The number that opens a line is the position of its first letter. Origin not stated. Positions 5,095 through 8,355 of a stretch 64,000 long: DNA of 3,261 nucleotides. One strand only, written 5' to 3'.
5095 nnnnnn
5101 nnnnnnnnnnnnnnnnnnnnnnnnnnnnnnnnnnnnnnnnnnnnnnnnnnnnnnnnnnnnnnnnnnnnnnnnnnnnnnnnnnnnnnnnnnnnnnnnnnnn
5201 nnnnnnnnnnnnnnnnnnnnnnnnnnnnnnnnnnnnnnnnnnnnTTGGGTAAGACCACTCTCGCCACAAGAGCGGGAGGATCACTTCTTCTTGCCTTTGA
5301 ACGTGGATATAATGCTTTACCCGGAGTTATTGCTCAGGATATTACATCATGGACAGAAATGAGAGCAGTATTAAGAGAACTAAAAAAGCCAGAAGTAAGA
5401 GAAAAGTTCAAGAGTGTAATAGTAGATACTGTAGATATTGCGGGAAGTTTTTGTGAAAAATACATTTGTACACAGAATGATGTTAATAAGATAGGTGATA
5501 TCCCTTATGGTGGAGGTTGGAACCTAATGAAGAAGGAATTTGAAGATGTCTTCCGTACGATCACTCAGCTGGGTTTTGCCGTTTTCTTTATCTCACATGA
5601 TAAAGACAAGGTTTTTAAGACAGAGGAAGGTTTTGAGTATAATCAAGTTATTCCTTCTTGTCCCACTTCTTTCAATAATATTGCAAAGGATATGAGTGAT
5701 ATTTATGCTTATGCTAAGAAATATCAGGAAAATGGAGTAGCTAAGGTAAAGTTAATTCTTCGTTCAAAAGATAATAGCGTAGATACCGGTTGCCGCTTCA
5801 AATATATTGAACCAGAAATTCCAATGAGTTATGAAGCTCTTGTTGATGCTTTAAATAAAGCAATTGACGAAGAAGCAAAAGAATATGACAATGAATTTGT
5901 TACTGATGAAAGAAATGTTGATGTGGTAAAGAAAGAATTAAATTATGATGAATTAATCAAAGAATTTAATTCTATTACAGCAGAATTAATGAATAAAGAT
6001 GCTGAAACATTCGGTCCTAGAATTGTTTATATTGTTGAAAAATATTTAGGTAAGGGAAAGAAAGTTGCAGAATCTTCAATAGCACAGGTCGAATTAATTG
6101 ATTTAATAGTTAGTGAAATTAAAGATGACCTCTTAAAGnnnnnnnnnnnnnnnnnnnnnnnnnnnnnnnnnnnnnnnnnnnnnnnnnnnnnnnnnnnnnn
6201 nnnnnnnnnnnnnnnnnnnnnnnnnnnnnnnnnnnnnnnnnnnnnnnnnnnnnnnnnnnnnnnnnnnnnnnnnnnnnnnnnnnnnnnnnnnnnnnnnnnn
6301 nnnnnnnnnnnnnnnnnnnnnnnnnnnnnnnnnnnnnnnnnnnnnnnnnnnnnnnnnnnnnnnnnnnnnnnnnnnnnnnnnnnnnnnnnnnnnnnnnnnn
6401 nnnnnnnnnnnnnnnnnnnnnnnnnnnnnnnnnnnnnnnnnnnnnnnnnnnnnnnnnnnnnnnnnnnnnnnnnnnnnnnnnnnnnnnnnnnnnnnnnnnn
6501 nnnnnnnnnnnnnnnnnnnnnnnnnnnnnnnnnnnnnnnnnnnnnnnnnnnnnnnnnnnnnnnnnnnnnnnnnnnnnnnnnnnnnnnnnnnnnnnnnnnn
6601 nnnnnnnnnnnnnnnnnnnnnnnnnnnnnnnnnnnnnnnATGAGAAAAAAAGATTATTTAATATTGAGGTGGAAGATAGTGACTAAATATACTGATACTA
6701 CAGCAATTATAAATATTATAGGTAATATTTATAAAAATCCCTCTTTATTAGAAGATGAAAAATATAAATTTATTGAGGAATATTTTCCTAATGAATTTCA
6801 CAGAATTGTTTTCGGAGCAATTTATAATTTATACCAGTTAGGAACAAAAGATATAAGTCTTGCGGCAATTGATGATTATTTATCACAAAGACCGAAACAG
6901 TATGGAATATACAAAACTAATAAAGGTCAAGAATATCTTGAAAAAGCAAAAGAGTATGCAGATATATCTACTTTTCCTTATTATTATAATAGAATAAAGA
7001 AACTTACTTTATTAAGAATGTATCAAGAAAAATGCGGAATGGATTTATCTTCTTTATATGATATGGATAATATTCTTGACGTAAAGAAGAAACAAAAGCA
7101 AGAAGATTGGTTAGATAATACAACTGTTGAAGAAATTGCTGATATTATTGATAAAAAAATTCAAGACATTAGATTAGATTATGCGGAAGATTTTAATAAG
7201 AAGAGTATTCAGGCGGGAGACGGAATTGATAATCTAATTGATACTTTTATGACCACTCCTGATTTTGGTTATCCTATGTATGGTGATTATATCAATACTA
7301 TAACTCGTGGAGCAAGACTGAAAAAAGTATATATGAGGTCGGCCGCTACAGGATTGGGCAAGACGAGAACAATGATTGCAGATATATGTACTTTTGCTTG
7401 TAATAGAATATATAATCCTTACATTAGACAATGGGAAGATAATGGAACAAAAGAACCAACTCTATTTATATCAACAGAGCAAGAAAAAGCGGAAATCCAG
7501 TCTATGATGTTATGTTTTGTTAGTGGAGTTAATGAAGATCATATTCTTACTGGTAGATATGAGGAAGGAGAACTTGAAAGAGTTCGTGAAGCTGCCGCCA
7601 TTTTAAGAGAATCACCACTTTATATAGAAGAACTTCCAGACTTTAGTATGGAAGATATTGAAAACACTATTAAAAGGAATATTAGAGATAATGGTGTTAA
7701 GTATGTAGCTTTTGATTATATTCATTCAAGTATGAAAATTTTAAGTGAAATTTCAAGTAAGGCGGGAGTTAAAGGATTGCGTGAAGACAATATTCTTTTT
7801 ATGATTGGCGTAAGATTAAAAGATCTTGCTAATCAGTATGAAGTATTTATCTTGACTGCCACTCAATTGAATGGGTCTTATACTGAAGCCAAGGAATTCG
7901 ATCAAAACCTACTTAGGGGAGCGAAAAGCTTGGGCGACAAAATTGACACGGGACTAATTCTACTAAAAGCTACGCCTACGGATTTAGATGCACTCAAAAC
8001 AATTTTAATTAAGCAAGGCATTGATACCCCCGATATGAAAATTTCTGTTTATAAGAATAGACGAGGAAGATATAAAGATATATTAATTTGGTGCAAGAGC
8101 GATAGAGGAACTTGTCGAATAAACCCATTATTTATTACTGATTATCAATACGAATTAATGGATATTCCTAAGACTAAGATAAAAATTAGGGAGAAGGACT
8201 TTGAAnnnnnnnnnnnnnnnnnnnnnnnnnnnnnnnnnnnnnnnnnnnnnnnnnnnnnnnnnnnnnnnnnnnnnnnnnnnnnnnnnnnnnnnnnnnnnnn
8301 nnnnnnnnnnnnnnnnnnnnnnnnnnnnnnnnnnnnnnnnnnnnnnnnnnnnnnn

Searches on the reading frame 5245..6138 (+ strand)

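Call 73: search_protein_families(library=pfam, proteins=[window:5245-6138:+], max_evalue=0.0001)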
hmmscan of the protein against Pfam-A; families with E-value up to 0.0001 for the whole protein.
window:5245-6138:+ (298 aa): 1 family
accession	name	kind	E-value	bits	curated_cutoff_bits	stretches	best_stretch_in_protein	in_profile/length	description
PF13479.12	AAA_24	-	1.9e-30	106.6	27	1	1-166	13-175/195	AAA domain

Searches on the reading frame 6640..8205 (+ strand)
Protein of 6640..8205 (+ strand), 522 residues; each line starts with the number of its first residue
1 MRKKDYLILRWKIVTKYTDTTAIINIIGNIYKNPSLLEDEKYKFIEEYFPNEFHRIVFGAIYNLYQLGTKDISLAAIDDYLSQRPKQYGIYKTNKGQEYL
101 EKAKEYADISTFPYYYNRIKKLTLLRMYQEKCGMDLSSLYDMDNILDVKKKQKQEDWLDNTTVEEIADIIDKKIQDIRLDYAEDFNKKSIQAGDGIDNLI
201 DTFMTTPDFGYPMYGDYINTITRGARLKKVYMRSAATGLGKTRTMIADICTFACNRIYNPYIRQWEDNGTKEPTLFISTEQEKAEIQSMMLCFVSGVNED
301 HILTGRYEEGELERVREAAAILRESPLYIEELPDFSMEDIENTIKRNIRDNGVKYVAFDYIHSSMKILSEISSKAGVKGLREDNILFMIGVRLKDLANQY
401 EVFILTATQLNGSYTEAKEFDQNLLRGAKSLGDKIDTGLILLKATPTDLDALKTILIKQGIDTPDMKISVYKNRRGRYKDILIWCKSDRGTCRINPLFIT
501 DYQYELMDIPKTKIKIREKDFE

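Call 73: search_protein_families(library=pfam, proteins=[window:6640-8205:+], max_evalue=0.0001)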
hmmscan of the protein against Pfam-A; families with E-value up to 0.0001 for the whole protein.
window:6640-8205:+ (522 aa): 1 family
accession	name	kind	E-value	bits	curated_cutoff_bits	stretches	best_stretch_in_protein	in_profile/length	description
PF03796.21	DnaB_C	-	1.3e-17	64.5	27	1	218-482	9-243/255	DnaB-like helicase C terminal domain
